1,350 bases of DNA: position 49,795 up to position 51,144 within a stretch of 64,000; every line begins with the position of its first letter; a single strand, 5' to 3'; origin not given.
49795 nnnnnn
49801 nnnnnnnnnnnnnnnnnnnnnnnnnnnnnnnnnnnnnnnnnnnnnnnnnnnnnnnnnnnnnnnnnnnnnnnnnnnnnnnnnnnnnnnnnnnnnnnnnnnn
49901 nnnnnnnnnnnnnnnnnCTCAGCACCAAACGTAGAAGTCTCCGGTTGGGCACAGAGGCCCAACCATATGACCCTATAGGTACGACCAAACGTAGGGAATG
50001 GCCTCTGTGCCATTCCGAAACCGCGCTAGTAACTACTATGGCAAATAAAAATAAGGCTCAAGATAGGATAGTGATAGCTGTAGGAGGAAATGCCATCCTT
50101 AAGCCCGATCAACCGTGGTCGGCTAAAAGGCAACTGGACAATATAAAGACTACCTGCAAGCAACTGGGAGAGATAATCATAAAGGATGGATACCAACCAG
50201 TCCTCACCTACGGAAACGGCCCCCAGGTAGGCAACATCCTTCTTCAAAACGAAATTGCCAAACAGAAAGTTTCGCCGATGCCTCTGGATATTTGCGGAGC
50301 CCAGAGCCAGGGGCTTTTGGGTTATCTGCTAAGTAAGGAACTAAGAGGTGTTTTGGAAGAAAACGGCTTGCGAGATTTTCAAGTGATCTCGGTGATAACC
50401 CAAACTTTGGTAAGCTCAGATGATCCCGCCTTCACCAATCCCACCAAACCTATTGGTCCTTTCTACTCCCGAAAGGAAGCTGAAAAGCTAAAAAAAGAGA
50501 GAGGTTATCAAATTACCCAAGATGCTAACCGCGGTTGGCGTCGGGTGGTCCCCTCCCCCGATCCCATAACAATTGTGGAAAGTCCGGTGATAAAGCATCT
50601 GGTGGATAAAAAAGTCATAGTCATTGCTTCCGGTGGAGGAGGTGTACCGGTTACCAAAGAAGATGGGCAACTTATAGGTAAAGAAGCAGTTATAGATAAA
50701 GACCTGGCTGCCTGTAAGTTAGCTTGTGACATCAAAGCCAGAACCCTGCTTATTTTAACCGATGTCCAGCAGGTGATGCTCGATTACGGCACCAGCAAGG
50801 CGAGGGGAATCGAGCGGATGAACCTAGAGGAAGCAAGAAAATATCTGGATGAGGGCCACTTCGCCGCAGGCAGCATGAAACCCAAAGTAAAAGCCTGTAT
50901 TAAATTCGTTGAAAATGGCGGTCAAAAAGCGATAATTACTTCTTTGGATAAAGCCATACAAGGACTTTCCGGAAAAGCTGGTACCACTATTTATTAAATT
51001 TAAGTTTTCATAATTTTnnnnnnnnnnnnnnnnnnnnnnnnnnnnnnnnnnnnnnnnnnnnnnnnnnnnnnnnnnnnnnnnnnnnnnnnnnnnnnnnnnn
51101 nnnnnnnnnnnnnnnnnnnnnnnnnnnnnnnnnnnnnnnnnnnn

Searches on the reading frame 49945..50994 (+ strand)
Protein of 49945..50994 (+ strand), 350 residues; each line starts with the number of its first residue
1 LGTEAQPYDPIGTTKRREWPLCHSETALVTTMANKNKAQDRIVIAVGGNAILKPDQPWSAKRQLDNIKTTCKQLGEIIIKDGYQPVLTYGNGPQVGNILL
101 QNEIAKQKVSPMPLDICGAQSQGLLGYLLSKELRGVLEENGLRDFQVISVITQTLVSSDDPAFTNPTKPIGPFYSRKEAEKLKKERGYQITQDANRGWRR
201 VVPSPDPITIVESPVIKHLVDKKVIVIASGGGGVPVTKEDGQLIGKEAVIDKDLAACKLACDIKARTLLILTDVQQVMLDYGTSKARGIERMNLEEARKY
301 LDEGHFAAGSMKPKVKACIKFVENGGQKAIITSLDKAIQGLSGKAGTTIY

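Call 5: search_protein_families(library=pfam, proteins=[window:49945-50994:+], max_evalue=0.1)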
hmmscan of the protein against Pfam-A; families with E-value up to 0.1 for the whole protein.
window:49945-50994:+ (350 aa): 2 families
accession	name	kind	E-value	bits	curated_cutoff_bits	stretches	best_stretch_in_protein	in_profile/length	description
PF00696.33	AA_kinase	-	2.8e-31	109.5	24.9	1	41-333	2-234/234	Amino acid kinase family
PF01202.28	SKI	-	0.017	15.7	22.1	0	212-244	51-82/159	Shikimate kinase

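Call 6: search_protein_families(library=ncbifam, proteins=[window:49945-50994:+], max_evalue=0.1)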
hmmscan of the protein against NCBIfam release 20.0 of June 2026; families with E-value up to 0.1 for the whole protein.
window:49945-50994:+ (350 aa): 14 families
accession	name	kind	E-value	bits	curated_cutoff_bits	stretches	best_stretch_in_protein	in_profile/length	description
TIGR00746.1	arcC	equivalog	5.2e-121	403.4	358.25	1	41-349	2-307/309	carbamate kinase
NF009008.0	PRK12354.1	subfamily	1.2e-100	336.6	361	1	41-349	2-298/308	carbamate kinase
NF009007.0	PRK12352.1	subfamily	1.3e-98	329.8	266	1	39-349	2-313/316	carbamate kinase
NF006926.0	PRK09411.1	equivalog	1.2e-73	247.9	416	1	41-349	3-295/297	carbamate kinase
TIGR00761.1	argB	equivalog_domain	5e-14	52.4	151.3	1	209-331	121-231/231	acetylglutamate kinase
NF010662.0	PRK14058.1-4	equivalog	7.9e-09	35.1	194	1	196-349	119-261/264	[LysW]-aminoadipate/[LysW]-glutamate kinase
NF010659.0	PRK14058.1-1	equivalog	1.3e-07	31.1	223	1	226-338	144-255/267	[LysW]-aminoadipate kinase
TIGR01092.1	P5CS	equivalog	0.00023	19.5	796.75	1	216-334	134-254/715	delta l-pyrroline-5-carboxylate synthetase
NF010660.0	PRK14058.1-2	equivalog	0.0013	18.6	241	1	250-335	167-243/249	[LysW]-aminoadipate/[LysW]-glutamate kinase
TIGR02076.1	pyrH_arch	equivalog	0.0022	17.6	158.05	1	253-336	119-204/222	UMP kinase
NF003456.0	PRK05057.1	equivalog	0.0028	17.6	195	1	211-250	62-101/173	shikimate kinase AroK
NF040647.1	IPPK_Arch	equivalog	0.016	14.4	120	1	246-338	148-245/259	isopentenyl phosphate kinase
NF010553.0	PRK13947.1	equivalog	0.021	15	204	0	211-247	59-94/173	shikimate kinase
NF003387.0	PRK04531.1-2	equivalog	0.042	12.3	426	0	78-110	62-94/441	acetylglutamate kinase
